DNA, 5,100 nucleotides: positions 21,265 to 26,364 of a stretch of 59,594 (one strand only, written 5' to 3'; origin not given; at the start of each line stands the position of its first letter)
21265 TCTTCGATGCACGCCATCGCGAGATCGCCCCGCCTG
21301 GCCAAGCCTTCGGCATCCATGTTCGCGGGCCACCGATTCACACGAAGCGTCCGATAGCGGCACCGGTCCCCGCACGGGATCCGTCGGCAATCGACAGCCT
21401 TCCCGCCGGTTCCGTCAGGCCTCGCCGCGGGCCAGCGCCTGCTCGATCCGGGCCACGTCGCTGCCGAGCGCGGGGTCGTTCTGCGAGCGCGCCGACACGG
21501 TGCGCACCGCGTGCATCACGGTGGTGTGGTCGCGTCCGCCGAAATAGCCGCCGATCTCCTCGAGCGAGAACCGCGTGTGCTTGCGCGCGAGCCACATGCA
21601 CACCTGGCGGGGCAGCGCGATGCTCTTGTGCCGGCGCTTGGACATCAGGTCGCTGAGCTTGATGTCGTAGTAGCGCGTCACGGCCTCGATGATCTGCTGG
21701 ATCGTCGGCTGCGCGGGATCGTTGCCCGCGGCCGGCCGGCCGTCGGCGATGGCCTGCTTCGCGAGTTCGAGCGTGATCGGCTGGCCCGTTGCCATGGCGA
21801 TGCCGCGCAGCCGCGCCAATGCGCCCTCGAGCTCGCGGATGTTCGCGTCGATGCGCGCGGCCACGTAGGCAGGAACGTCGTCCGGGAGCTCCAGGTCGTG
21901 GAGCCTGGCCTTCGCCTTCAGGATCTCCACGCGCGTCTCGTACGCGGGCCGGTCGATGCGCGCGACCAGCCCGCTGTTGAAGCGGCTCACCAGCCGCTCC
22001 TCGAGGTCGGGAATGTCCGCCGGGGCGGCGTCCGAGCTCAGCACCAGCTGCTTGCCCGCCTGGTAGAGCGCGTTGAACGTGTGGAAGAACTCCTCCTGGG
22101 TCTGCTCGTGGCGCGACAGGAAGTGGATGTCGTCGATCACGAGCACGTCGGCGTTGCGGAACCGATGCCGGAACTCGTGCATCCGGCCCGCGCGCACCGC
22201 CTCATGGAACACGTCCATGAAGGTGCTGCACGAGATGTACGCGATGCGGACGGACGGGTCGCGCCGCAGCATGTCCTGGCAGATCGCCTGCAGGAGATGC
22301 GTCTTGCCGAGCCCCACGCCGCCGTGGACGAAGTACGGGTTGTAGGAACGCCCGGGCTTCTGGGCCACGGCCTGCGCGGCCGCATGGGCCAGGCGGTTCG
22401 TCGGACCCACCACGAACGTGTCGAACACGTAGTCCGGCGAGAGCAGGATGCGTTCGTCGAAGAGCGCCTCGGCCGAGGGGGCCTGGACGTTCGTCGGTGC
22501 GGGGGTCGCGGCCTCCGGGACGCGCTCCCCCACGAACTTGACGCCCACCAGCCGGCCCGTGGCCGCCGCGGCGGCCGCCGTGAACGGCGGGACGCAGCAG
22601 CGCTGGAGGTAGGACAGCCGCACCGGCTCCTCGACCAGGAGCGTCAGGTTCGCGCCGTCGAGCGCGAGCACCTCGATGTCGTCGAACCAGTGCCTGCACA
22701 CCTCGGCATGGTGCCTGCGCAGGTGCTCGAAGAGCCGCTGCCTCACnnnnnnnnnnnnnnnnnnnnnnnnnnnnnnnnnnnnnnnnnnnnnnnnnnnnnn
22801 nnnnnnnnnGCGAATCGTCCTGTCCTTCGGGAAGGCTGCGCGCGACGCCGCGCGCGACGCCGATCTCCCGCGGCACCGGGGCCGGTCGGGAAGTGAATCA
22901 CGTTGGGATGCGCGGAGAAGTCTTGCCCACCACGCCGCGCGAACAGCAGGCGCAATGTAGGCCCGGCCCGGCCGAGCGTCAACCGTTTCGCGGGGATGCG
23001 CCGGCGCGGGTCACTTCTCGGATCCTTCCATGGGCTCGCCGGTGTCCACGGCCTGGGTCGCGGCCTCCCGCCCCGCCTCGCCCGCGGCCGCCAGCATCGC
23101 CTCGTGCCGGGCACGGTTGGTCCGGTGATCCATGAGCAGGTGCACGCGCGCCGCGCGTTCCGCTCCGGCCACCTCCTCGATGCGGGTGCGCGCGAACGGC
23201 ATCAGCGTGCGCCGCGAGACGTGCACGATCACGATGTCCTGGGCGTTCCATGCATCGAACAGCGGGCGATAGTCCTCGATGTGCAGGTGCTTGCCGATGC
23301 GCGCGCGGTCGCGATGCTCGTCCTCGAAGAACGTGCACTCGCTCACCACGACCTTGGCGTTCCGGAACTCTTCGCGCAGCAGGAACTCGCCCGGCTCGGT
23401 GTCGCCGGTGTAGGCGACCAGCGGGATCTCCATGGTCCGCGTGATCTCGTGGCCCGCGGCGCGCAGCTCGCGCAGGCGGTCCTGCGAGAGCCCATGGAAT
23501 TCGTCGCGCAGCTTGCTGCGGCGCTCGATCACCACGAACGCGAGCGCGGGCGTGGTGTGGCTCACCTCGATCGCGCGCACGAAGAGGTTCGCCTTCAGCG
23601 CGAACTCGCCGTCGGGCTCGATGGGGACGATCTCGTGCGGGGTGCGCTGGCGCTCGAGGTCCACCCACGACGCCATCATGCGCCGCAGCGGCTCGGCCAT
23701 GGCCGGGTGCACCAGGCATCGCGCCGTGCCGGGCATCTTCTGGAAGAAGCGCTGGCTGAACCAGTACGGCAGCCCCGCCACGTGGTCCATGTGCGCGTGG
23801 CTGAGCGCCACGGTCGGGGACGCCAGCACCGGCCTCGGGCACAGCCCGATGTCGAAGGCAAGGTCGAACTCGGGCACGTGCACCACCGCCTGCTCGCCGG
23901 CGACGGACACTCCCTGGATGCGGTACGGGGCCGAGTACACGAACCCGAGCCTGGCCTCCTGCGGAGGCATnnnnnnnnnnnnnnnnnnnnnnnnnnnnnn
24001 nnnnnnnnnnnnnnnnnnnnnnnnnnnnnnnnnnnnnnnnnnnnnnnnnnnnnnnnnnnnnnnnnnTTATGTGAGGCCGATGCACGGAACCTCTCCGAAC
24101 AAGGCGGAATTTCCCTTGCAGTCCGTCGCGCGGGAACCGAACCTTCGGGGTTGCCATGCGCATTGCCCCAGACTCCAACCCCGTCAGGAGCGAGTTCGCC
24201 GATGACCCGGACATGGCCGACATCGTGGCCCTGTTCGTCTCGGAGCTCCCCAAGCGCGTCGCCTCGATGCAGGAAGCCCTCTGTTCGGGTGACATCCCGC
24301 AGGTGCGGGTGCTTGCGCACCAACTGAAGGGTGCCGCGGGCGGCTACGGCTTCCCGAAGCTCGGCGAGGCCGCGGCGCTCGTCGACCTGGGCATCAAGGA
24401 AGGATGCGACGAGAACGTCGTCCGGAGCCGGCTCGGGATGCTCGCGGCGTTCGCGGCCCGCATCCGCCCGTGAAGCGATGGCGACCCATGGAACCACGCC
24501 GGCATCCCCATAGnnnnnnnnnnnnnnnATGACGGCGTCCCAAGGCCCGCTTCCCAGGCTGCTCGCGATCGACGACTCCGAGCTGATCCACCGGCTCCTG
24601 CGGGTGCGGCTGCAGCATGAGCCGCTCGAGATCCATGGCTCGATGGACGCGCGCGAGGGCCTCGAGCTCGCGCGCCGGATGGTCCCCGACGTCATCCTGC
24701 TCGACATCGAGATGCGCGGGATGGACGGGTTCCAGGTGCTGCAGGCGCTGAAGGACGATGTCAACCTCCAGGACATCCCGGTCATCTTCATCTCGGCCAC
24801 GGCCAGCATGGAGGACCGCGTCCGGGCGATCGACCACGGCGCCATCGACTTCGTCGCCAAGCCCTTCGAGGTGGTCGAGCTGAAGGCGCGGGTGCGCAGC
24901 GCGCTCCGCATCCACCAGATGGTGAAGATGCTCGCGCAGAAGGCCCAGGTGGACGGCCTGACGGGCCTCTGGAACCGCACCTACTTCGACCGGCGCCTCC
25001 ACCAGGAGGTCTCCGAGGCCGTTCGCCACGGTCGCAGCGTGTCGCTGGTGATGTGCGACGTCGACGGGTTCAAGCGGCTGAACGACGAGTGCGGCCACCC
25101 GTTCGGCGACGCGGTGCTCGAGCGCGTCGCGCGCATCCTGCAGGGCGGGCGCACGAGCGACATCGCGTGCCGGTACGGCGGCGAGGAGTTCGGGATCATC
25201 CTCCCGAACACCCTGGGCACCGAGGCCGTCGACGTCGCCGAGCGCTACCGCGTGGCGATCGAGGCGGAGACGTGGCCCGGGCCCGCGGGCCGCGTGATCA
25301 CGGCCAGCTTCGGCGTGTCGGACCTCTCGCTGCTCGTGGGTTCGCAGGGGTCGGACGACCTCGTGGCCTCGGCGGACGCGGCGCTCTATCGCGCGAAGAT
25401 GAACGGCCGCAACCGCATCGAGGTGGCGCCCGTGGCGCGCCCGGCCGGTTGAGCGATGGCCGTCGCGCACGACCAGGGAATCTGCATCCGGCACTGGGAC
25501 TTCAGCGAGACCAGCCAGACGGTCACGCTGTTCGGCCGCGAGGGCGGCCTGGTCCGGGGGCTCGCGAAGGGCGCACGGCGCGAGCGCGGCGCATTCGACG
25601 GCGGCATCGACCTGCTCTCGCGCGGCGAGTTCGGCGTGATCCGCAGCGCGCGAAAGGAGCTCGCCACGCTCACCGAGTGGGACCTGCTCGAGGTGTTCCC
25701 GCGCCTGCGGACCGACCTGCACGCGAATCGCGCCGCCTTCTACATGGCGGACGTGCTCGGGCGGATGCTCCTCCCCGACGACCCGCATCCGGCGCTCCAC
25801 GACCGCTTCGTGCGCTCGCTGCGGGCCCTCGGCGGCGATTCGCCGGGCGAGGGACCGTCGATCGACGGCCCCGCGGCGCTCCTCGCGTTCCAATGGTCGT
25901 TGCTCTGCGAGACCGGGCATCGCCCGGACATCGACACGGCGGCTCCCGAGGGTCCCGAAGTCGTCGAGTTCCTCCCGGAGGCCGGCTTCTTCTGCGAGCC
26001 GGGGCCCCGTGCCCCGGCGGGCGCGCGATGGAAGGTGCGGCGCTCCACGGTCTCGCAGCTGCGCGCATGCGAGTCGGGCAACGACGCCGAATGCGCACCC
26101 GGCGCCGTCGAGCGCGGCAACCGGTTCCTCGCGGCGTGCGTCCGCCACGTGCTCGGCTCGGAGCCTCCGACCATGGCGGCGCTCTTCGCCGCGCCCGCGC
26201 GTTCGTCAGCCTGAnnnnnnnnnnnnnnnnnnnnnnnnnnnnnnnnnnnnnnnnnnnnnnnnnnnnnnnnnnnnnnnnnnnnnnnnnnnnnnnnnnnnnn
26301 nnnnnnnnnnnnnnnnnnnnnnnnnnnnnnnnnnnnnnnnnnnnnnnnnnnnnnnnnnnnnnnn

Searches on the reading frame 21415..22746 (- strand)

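Call 50: search_protein_families(library=pfam, proteins=[window:21415-22746:-], max_evalue=0.001)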
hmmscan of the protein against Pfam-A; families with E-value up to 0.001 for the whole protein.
window:21415-22746:- (443 aa): 7 families
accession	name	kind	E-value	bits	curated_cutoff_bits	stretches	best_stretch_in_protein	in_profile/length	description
PF00308.24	Bac_DnaA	-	5.6e-63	212.4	23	1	102-262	1-161/162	Bacterial DnaA ATPAse domain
PF08299.17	Bac_DnaA_C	-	1.9e-29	101.9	31.5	1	349-417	1-69/69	Bacterial dnaA protein helix-turn-helix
PF01695.23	IstB_IS21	-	4.9e-09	36.5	24.1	1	141-238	98-192/238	IstB-like ATP binding protein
PF22688.2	Hda_lid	-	2.5e-07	31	27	1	270-331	2-63/65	Hda, lid domain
PF00004.35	AAA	-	3.9e-07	31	21.2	1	140-230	3-91/131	ATPase family associated with various cellular activities (AAA)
PF13401.12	AAA_22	-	6.9e-05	23.6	27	0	190-229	77-109/130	AAA domain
PF13173.12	AAA_14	-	0.00074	20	27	0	136-231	3-88/129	AAA domain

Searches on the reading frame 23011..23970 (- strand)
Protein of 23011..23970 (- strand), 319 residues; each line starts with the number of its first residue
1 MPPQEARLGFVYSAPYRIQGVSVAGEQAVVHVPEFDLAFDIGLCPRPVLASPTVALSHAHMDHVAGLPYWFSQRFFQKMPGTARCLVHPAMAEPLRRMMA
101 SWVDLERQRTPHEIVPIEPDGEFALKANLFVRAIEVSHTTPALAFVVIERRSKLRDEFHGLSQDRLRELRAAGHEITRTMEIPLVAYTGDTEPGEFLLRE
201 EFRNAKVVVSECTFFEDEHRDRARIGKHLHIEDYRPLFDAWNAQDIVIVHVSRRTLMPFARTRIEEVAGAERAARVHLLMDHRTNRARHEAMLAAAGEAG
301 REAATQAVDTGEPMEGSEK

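Call 50: search_protein_families(library=pfam, proteins=[window:23011-23970:-], max_evalue=0.001)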
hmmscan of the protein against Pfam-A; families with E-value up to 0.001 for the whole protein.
window:23011-23970:- (319 aa): 2 families
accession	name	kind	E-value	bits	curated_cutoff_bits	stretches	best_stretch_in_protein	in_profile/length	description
PF12706.13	Lactamase_B_2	-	5.5e-13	49.4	27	1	54-250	34-199/200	Beta-lactamase superfamily domain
PF00753.33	Lactamase_B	-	0.00057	20.3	22.7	0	54-148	47-137/196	Metallo-beta-lactamase superfamily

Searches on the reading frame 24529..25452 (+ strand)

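Call 50: search_protein_families(library=pfam, proteins=[window:24529-25452:+], max_evalue=0.001)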
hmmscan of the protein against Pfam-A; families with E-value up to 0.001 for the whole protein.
window:24529-25452:+ (307 aa): 2 families
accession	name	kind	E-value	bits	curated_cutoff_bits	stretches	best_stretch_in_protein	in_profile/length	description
PF00990.26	GGDEF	-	5.4e-40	137.2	23.8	1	139-296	1-161/161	Diguanylate cyclase, GGDEF domain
PF00072.30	Response_reg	-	8e-25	87.6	30.2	1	12-123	2-111/111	Response regulator receiver domain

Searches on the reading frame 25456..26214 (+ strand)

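Call 50: search_protein_families(library=pfam, proteins=[window:25456-26214:+], max_evalue=0.001)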
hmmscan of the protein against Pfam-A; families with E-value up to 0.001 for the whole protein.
window:25456-26214:+ (252 aa): 2 families
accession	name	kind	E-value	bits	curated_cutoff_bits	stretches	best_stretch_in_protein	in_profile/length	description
PF11967.14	RecO_N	-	2.6e-13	50.2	27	1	1-81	1-80/80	Recombination protein O N terminal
PF02565.21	RecO_C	-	1.6e-11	44.6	22.1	1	85-236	1-152/157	Recombination protein O C terminal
